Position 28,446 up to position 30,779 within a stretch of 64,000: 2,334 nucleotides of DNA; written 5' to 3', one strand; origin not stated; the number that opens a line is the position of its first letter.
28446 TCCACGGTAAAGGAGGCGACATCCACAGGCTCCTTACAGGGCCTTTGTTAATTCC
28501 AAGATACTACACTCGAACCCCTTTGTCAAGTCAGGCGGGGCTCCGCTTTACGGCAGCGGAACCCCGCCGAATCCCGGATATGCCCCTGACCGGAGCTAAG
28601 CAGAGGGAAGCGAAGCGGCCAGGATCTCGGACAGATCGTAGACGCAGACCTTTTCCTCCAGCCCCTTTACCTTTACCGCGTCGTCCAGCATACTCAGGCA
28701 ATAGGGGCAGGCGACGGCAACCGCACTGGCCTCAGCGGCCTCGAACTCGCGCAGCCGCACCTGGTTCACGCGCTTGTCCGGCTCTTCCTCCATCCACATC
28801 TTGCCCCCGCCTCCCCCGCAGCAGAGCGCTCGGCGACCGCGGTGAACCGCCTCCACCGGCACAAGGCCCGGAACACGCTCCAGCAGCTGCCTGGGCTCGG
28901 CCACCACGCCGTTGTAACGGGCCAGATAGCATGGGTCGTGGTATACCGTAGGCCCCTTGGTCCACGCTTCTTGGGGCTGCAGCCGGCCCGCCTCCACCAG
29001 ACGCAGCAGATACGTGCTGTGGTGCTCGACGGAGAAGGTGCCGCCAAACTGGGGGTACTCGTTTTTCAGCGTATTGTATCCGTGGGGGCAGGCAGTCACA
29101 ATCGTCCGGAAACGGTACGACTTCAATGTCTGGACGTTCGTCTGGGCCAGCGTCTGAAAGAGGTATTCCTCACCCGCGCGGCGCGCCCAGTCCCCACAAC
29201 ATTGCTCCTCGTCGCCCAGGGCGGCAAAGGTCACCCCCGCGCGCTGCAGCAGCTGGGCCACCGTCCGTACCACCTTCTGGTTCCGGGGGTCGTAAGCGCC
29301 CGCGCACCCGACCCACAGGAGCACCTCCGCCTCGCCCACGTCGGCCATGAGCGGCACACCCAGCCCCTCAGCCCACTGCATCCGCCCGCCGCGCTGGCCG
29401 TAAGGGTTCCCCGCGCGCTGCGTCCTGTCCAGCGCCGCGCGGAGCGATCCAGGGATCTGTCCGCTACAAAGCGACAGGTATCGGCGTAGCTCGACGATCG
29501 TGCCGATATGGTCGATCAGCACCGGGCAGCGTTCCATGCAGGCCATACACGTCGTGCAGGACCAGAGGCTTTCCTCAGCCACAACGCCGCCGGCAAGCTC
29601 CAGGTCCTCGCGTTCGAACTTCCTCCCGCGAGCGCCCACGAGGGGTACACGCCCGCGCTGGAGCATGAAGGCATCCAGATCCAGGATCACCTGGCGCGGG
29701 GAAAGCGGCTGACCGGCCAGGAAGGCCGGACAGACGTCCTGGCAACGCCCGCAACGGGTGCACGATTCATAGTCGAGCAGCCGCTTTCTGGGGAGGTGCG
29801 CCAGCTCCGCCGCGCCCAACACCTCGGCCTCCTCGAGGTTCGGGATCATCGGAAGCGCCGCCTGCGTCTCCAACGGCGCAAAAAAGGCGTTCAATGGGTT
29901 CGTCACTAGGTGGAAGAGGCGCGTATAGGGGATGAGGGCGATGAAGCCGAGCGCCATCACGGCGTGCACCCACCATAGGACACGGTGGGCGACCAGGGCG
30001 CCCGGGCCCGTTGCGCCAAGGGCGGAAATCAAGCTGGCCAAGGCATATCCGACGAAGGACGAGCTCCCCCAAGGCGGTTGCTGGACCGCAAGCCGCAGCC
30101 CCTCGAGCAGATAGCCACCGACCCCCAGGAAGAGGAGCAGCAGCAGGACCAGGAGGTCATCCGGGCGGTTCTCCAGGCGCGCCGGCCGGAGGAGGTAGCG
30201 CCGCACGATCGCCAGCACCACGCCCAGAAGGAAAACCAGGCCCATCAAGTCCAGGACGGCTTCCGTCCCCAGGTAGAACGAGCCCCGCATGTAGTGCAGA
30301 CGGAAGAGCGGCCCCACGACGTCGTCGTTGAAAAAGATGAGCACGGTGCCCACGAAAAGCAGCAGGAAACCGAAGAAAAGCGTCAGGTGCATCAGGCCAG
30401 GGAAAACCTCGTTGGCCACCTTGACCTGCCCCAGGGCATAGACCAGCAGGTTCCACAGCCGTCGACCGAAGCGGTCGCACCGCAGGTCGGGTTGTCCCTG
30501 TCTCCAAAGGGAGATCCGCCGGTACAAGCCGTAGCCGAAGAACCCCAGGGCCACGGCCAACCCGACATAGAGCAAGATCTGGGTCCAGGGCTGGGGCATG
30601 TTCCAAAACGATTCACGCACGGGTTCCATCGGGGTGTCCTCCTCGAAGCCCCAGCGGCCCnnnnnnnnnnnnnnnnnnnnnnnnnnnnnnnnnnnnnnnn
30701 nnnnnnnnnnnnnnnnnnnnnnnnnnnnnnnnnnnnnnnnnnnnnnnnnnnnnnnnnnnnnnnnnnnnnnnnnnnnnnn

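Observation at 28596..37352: Nine-kb anaerobic acyl-CoA oxidation operon (crotonase, KOR alpha, KOR beta, ACAD, etfB, etfA, membrane FeS oxidoreductase), divergent from a FadR-type regulator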

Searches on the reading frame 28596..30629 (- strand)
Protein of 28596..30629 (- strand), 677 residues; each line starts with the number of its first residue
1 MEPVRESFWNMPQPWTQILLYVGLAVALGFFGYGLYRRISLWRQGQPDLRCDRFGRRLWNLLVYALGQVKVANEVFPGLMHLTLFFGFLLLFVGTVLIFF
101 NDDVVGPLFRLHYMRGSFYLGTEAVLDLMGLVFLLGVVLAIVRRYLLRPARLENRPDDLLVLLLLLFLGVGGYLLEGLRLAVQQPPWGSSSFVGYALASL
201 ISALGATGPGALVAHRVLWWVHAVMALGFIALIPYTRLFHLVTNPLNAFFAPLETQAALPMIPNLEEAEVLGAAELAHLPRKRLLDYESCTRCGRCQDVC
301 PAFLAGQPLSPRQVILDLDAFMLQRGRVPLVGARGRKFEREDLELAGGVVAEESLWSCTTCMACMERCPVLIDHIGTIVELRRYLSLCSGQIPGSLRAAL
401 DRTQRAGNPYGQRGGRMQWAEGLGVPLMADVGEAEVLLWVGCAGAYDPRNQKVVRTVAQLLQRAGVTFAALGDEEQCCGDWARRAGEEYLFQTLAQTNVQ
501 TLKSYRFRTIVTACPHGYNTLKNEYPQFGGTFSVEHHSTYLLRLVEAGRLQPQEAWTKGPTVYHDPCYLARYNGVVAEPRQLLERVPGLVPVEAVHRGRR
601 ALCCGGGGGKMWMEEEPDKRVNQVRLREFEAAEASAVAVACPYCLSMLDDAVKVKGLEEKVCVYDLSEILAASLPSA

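Call 3: search_protein_families(library=pfam, proteins=[window:28596-30629:-])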
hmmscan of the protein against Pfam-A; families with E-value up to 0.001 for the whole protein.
window:28596-30629:- (677 aa): 10 families
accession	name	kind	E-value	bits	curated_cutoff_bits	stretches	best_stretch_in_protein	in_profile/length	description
PF02754.22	CCG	-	5.6e-33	113.3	20.6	2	562-649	2-85/85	Cysteine-rich domain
PF13183.11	Fer4_8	-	1.9e-12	48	27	1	288-370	3-66/68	4Fe-4S dicluster domain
PF13237.11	Fer4_10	-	2.9e-10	40.4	25.5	1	285-369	4-53/53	4Fe-4S dicluster domain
PF13187.11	Fer4_9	-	1.4e-09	38.3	27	1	290-370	2-49/52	4Fe-4S dicluster domain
PF02665.19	Nitrate_red_gam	-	4.1e-08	33.6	22.9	1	128-250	93-208/217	Nitrate reductase gamma subunit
PF12838.12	Fer4_7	-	6.4e-07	30.2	27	0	285-302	33-50/52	4Fe-4S dicluster domain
PF00037.32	Fer4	-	6.8e-06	26.1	21.1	1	286-301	4-19/24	4Fe-4S binding domain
PF12797.12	Fer4_2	-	7.7e-06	26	24.5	1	283-302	3-22/22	4Fe-4S binding domain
PF13534.11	Fer4_17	-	1.1e-05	26.3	22.2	1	289-370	1-58/61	4Fe-4S dicluster domain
PF13484.11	Fer4_16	-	0.00016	22.8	30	0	290-302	2-14/66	4Fe-4S double cluster binding domain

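Call 4: search_protein_families(library=ncbifam, proteins=[window:28596-30629:-], max_evalue=0.00001)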
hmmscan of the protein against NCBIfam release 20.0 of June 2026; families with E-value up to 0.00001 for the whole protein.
window:28596-30629:- (677 aa): 11 families
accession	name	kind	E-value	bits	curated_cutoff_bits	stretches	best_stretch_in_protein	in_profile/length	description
NF004898.0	PRK06259.1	equivalog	7.4e-40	137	385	1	351-671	181-485/488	fumarate reductase (CoM/CoB) subunit TfrB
NF045670.1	quin_L_LdhH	equivalog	4.2e-27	94.7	800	1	434-670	467-705/706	L-lactate dehydrogenase (quinone) large subunit LdhH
NF008369.0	PRK11168.1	equivalog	2.9e-18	65.9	278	1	433-646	166-378/401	anaerobic glycerol-3-phosphate dehydrogenase subunit C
NF045663.1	diclust_near_Sec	equivalog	6.9e-15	54.2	530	1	348-645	345-615/759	pyridine nucleotide-disulfide oxidoreductase/dicluster-binding protein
NF045796.1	DsrK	equivalog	1.9e-12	46.5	400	1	260-623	22-386/453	sulfate reduction electron transfer complex DsrMKJOP subunit DsrK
NF045724.1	ferredox_TmcB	equivalog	2.7e-12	46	735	1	452-661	202-417/430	electron transfer complex ferredoxin TmcB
NF045711.1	sulf_resp_HmcF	equivalog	3.1e-10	39.4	750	0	508-650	277-427/457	sulfate respiration complex iron-sulfur protein HmcF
TIGR03290.1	CoB_CoM_SS_C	equivalog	4.2e-10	39.8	160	1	340-384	29-74/144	CoB--CoM heterodisulfide reductase subunit C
NF009226.0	PRK12576.1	equivalog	9.6e-07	28.4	344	1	277-387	143-239/317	succinate dehydrogenase/fumarate reductase iron-sulfur subunit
TIGR03379.1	glycerol3P_GlpC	equivalog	4e-06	25.8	279.9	0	437-646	165-375/397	anaerobic glycerol-3-phosphate dehydrogenase subunit GlpC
NF008434.0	PRK11274.1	equivalog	7.9e-06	25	333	0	549-653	293-393/409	glycolate oxidase subunit GlcF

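Call 26: search_solved_structures(query=window:28596-30629:-, max_evalue=0.001, show_alignments=1)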
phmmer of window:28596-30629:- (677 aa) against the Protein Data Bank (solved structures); distinct sequences matched with E-value up to 0.001: 4.
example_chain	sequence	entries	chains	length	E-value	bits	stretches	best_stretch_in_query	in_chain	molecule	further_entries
9ojn_A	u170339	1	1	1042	1.3e-98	334.4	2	344-675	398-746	Iron-sulfur-binding reductase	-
8rvv_C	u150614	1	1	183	0.00013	23.7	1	342-394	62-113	H(2):CoB-CoM heterodisulfide,ferredoxin reductase subunit C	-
8rvu_c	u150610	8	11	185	0.00014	23.6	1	342-394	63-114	H(2):CoB-CoM heterodisulfide,ferredoxin reductase subunit C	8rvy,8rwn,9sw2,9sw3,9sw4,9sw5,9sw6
9sfi_E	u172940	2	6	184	0.00017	23.3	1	334-392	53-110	H(2)/formate:CoB-CoM heterodisulfide,ferredoxin reductase subunit C2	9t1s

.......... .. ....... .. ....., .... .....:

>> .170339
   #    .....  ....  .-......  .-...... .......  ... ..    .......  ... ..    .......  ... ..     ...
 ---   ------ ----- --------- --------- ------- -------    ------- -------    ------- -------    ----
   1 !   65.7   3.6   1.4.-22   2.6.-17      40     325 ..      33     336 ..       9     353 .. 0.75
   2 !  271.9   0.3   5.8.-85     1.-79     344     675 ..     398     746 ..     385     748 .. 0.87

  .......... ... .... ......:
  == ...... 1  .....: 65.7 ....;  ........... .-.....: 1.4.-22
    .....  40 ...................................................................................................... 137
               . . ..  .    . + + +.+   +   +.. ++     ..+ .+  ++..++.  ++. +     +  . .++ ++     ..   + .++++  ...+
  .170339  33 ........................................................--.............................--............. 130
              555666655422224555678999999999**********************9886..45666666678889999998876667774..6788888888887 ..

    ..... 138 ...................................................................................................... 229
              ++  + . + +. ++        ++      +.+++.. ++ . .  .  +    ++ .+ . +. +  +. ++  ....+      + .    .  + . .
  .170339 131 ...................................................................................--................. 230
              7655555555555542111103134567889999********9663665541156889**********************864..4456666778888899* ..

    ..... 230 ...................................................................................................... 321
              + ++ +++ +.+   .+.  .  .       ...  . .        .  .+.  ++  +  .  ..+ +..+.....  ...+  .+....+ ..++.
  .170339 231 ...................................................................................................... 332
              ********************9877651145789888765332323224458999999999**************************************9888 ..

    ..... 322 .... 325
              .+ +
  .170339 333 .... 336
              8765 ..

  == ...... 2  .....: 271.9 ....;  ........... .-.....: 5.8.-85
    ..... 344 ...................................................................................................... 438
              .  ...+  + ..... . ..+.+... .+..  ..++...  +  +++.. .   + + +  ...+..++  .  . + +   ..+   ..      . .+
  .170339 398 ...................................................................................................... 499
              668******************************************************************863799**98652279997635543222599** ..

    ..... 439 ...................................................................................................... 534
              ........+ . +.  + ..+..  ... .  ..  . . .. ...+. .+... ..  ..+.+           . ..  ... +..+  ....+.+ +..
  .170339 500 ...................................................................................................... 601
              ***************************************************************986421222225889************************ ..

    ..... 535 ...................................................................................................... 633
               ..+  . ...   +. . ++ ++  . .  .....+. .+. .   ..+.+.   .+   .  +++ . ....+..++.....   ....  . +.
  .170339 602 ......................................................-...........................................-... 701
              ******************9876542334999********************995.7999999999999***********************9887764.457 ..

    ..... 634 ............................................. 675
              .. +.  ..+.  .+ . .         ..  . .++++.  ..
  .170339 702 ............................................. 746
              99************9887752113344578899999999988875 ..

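Call 48: find_homologous_proteins(query=window:28596-30629:-)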
Query window:28596-30629:- (677 aa): 1660 proteins with E <= 0.001 among 8000 candidates; the best 120 are listed.
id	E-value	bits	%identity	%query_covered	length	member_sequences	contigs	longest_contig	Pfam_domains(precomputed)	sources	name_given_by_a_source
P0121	0.0e+0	1563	100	100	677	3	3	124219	PF02665.20,PF12797.13,PF00037.33,PF12838.13,PF13534.12,PF02754.22,PF13237.12,PF13183.12,PF13187.12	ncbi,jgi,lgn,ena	-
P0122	0.0e+0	1382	86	100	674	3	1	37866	PF02665.20,PF12797.13,PF00037.33,PF12838.13,PF13534.12,PF02754.22,PF13237.12,PF13183.12,PF13187.12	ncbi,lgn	-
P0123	0.0e+0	1247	77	100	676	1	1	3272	PF02665.20,PF12797.13,PF00037.33,PF12838.13,PF13534.12,PF02754.22,PF13237.12,PF13183.12,PF13187.12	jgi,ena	-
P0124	0.0e+0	1196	74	100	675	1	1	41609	PF02665.20,PF12797.13,PF00037.33,PF12838.13,PF02754.22,PF13237.12,PF13183.12,PF13187.12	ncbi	-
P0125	0.0e+0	1180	72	99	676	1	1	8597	PF02665.20,PF12797.13,PF00037.33,PF12838.13,PF02754.22,PF13237.12,PF13183.12,PF13187.12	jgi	jgi:Fe-S oxidoreductase/nitrate reductase gamma subunit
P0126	0.0e+0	1169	72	99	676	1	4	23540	PF02665.20,PF12797.13,PF00037.33,PF12838.13,PF02754.22,PF13237.12,PF13183.12,PF13187.12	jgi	jgi:Fe-S oxidoreductase/nitrate reductase gamma subunit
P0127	0.0e+0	1166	72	99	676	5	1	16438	PF02665.20,PF12797.13,PF00037.33,PF02754.22,PF13237.12,PF13183.12,PF13187.12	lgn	-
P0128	0.0e+0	1159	71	99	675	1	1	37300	PF02665.20,PF12797.13,PF00037.33,PF12838.13,PF02754.22,PF13237.12,PF13183.12,PF13187.12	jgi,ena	-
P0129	0.0e+0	1155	72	99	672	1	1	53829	PF02665.20,PF12797.13,PF00037.33,PF02754.22,PF13237.12,PF13183.12,PF13187.12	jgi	jgi:Fe-S oxidoreductase/nitrate reductase gamma subunit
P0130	0.0e+0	1147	71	100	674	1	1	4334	PF02665.20,PF12797.13,PF00037.33,PF12838.13,PF02754.22,PF13237.12,PF13183.12,PF13187.12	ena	-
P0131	0.0e+0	1146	72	100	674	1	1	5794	PF02665.20,PF12797.13,PF00037.33,PF12838.13,PF13534.12,PF02754.22,PF13237.12,PF13183.12,PF13187.12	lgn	-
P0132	0.0e+0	1145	72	99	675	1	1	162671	PF02665.20,PF12797.13,PF00037.33,PF12838.13,PF02754.22,PF13237.12,PF13183.12,PF13187.12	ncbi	-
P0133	0.0e+0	1140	69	100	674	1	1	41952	PF02665.20,PF12797.13,PF00037.33,PF02754.22,PF13237.12,PF13183.12,PF13187.12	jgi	jgi:Fe-S oxidoreductase/nitrate reductase gamma subunit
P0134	0.0e+0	1132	71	99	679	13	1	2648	PF02665.20,PF12797.13,PF00037.33,PF12838.13,PF02754.22,PF13237.12,PF13183.12,PF13187.12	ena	-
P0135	0.0e+0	1131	70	100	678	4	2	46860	PF02665.20,PF12797.13,PF00037.33,PF12838.13,PF02754.22,PF13237.12,PF13183.12,PF13187.12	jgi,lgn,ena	-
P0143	5.2e-206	704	48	100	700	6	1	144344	PF12797.13,PF00037.33,PF02754.22,PF13237.12,PF13183.12,PF13187.12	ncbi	-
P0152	2.3e-200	686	47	99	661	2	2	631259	PF12797.13,PF00037.33,PF13746.12,PF12838.13,PF13534.12,PF02754.22,PF13237.12,PF13183.12,PF13187.12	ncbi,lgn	-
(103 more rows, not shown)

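Call 49: find_encoding_contigs(protein=P0132, flank=9000, max_places=1)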
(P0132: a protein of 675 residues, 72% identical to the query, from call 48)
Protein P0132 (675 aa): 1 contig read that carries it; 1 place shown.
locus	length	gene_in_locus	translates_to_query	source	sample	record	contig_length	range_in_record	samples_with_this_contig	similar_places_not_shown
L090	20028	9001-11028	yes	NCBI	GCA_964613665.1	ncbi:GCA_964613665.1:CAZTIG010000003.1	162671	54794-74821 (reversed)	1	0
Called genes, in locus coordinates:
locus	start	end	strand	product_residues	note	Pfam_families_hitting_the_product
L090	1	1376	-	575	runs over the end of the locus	PF00485:PRK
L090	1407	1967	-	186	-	-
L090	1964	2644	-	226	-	PF08843:AbiEii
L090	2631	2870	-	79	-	-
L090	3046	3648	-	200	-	PF00293:NUDIX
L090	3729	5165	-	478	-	PF00224:PK, PF02887:PK_C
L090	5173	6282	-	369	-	PF01510:Amidase_2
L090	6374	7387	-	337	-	PF08240:ADH_N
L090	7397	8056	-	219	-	PF01553:Acyltransferase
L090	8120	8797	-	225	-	PF02224:Cytidylate_kin, PF13189:Cytidylate_kin2 (weak)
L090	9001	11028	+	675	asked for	PF02665:Nitrate_red_gam, PF12838:Fer4_7 (faint), PF00037:Fer4 (faint), PF12797:Fer4_2 (weak), PF13183:Fer4_8, PF13187:Fer4_9, PF13237:Fer4_10, PF02754:CCG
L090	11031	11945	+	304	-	PF00583:Acetyltransf_1, PF13508:Acetyltransf_7 (weak)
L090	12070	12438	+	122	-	PF03259:Robl_LC7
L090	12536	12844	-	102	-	-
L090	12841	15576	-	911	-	PF13884:Peptidase_S74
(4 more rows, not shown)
